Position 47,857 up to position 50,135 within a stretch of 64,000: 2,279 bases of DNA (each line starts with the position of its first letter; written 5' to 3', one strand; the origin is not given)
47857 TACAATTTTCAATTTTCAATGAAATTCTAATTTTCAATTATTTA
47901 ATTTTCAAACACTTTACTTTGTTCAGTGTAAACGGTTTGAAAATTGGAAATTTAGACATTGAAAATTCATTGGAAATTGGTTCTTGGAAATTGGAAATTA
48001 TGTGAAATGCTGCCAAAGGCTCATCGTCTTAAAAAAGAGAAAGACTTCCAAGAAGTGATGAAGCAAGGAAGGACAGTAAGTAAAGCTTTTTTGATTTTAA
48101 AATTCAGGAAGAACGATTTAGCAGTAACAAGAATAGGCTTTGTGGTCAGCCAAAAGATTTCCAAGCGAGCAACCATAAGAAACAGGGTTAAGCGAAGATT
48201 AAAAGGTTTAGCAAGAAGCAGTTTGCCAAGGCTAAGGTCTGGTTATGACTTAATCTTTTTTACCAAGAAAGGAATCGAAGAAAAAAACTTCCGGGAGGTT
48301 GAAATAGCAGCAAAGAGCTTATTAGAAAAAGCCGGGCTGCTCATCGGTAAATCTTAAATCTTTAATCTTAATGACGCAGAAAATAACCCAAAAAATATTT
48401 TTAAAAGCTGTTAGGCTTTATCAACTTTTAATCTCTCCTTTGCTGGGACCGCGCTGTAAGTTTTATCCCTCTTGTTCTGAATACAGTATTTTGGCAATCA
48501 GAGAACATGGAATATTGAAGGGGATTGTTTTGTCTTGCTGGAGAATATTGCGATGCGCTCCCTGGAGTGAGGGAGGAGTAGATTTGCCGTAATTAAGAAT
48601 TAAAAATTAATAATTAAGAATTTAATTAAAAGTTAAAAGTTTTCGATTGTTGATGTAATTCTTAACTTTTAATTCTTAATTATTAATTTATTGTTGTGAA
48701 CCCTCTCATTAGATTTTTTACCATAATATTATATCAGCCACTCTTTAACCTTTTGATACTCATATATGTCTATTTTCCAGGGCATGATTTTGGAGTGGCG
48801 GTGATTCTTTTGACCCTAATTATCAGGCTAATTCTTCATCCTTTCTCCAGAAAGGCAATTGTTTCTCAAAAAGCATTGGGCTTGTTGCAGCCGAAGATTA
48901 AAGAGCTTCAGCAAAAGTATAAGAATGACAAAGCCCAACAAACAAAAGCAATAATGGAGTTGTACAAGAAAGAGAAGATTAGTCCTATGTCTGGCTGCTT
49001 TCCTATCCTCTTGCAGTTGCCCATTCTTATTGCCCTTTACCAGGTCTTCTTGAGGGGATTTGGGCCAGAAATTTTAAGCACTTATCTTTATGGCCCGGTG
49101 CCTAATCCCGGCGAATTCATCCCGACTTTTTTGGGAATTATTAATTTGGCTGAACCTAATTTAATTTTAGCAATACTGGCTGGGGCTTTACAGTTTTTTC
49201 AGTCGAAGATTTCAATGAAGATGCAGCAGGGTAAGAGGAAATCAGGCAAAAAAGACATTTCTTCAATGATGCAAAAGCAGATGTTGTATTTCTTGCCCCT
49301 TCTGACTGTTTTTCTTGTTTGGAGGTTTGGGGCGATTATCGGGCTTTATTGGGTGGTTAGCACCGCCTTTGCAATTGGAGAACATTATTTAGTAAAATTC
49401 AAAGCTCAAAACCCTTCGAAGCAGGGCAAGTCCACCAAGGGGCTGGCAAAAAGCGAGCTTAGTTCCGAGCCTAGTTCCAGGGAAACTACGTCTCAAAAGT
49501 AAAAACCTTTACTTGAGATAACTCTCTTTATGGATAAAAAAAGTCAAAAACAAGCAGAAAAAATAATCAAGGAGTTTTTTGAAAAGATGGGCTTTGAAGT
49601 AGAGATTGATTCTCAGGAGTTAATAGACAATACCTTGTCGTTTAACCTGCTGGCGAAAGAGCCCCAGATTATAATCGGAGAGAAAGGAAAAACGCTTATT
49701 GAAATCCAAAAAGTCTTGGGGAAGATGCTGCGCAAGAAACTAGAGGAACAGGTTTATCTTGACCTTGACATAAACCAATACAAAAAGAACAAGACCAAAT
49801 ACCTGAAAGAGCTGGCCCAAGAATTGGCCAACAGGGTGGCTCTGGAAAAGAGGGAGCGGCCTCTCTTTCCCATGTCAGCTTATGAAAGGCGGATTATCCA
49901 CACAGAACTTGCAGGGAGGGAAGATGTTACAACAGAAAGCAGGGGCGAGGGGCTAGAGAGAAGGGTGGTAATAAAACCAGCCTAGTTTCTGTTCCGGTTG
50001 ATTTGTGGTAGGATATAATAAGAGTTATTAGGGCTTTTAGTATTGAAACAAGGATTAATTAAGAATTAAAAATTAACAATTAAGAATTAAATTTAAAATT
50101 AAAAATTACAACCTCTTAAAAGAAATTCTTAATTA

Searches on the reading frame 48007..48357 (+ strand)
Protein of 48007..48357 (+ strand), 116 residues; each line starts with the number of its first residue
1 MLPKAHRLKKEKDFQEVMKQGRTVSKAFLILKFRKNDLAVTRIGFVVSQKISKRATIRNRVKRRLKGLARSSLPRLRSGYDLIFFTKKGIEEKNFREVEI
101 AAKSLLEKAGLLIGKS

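Call 17: search_protein_families(library=pfam, proteins=[window:48007-48357:+])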
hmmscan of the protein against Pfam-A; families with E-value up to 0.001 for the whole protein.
window:48007-48357:+ (116 aa): 1 family
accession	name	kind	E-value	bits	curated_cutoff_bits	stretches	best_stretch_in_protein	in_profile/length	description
PF00825.24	Ribonuclease_P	-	3.4e-26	91.9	22.3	1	2-109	1-108/109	Ribonuclease P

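Call 22: find_encoding_contigs(protein=window:48007-48357:+, flank=10000, max_places=10)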
Protein window:48007-48357:+ (116 aa): 1 contig read that carries it; 1 place shown.
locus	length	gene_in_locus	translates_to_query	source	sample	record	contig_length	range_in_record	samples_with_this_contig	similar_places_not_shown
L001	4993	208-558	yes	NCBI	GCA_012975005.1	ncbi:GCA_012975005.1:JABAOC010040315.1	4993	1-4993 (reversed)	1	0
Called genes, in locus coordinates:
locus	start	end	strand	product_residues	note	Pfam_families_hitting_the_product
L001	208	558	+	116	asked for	PF00825:Ribonuclease_P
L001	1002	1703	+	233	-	PF02096:60KD_IMP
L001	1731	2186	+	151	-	PF07650:KH_2 (weak), PF01424:R3H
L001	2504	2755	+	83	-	-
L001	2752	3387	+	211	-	PF26593:TraC-like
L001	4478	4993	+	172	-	?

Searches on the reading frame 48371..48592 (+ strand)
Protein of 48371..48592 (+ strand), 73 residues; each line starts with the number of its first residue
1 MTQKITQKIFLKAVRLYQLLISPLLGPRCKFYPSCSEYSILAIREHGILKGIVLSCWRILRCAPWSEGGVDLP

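Call 17: search_protein_families(library=pfam, proteins=[window:48371-48592:+])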
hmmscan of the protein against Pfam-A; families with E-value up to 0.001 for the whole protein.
window:48371-48592:+ (73 aa): 1 family
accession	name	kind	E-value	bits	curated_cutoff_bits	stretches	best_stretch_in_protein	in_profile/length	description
PF01809.23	YidD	-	1.7e-28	98.6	27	1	8-71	2-65/67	Putative membrane protein insertion efficiency factor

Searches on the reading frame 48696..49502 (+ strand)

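Call 17: search_protein_families(library=pfam, proteins=[window:48696-49502:+])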
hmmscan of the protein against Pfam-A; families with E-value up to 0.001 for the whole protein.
window:48696-49502:+ (268 aa): 1 family
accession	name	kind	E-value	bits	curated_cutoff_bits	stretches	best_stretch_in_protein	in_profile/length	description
PF02096.25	60KD_IMP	-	1.1e-47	162.5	35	1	32-234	1-162/163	60Kd inner membrane protein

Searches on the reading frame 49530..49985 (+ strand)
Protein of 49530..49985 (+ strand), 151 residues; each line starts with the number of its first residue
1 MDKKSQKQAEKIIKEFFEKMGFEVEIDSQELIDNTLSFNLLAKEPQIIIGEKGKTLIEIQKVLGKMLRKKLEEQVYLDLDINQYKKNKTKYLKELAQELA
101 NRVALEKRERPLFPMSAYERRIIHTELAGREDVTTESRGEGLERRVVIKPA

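Call 17: search_protein_families(library=pfam, proteins=[window:49530-49985:+])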
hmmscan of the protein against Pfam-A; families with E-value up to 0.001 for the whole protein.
window:49530-49985:+ (151 aa): 3 families
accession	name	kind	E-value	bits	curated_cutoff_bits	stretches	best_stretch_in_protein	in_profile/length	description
PF01424.28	R3H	-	6.4e-16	58.6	26.8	1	92-150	3-60/60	R3H domain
PF07650.23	KH_2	-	8.7e-06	25.9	22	1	12-80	2-71/78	KH domain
PF13083.13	KH_KhpA-B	-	0.0004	20.7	32.1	1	8-78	3-72/73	KhpA/KhpB, KH domain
